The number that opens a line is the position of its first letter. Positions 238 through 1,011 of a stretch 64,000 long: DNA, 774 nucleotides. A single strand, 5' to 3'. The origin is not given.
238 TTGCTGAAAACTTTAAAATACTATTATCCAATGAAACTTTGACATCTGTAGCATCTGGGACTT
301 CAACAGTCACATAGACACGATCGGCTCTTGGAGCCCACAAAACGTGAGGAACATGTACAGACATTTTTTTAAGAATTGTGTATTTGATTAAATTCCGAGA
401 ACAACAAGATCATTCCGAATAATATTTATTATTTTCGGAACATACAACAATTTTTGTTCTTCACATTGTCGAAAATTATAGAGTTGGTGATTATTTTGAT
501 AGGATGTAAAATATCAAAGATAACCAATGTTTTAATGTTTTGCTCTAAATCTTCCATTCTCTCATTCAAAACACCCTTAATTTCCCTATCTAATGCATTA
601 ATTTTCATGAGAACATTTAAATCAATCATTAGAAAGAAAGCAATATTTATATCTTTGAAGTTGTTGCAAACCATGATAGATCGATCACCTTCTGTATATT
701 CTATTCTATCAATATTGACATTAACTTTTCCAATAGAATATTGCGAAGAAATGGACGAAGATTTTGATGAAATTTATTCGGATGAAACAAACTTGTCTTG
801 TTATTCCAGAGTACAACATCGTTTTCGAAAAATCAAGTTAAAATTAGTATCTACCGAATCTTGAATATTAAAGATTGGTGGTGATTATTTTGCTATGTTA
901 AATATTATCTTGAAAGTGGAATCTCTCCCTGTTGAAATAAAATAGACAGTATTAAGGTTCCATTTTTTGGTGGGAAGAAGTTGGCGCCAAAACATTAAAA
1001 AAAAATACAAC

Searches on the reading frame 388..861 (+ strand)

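Call 11: search_protein_families(library=pfam, proteins=[window:388-861:+], max_evalue=0.01)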
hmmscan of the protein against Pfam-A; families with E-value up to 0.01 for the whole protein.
window:388-861:+ (158 aa): 1 family
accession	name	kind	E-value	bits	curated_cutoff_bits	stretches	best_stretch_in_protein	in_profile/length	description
PF06726.17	BC10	-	0.0025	18.5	27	1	67-119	8-60/65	Bladder cancer-related protein BC10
